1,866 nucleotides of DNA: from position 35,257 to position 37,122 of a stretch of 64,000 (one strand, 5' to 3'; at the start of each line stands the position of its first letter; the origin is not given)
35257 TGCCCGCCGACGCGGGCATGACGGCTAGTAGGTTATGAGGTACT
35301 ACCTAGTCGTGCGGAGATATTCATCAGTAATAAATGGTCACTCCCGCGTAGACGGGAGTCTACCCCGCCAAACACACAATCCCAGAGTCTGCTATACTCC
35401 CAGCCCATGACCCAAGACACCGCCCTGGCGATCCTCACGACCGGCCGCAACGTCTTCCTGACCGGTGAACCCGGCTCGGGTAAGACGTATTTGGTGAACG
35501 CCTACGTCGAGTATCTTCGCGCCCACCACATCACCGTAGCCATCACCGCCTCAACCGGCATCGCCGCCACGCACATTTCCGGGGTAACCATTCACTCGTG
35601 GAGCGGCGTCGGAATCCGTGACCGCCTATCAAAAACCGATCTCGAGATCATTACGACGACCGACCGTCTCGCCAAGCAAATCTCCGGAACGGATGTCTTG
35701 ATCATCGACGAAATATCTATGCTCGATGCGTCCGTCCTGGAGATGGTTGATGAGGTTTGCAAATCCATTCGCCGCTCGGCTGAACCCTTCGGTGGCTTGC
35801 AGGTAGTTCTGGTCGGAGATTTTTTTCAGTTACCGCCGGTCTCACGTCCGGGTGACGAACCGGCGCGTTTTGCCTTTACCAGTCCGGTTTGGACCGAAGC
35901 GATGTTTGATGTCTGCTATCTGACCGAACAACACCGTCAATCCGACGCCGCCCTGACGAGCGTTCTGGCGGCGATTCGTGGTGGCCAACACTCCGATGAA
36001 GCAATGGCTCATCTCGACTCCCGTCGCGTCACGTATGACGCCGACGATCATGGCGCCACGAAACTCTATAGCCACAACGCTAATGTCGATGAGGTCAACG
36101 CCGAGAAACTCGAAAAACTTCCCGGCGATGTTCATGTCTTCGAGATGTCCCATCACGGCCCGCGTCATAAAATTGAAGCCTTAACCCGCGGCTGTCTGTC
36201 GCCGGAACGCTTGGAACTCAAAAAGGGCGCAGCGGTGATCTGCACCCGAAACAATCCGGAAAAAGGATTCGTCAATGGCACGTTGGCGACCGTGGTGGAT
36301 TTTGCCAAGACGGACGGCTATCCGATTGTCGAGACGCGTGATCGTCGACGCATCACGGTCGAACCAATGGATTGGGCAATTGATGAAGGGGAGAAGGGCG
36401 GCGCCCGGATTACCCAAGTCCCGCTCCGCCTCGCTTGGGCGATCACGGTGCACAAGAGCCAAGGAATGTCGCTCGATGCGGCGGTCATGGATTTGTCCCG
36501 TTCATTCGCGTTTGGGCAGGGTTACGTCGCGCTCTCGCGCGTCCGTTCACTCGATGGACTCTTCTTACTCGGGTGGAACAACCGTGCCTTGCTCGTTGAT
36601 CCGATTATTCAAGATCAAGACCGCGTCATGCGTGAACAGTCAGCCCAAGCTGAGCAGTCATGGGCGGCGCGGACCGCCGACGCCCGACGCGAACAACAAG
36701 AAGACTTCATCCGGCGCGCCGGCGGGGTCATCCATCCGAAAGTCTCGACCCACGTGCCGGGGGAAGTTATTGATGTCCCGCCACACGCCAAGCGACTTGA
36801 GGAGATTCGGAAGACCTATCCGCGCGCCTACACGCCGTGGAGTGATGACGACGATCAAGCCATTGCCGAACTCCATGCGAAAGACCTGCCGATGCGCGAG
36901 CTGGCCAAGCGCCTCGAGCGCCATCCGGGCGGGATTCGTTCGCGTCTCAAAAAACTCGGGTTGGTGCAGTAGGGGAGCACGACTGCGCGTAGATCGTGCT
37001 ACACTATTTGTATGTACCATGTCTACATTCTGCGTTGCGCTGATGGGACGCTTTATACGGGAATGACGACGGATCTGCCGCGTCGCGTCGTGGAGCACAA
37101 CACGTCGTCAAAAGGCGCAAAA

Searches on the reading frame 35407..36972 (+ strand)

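Call 60: search_protein_families(library=ncbifam, proteins=[window:35407-36972:+], max_evalue=1e-10)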
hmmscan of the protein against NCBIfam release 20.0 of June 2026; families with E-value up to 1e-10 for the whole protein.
window:35407-36972:+ (521 aa): 4 families
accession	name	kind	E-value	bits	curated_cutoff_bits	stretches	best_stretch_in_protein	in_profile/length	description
TIGR01448.2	helicase_RecD2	equivalog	1.2e-26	93.1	500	1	2-366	320-663/713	SF1B family DNA helicase RecD2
TIGR01447.1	recD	equivalog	1.7e-16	60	310.15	1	3-146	153-305/597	exodeoxyribonuclease V subunit alpha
TIGR02768.1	TraA_Ti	equivalog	1e-15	57.1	590.45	0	267-381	611-709/751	Ti-type conjugative transfer relaxase TraA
NF010464.0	PRK13889.1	subfamily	2.3e-11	42.3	1015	0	273-441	603-744/992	conjugal transfer relaxase TraA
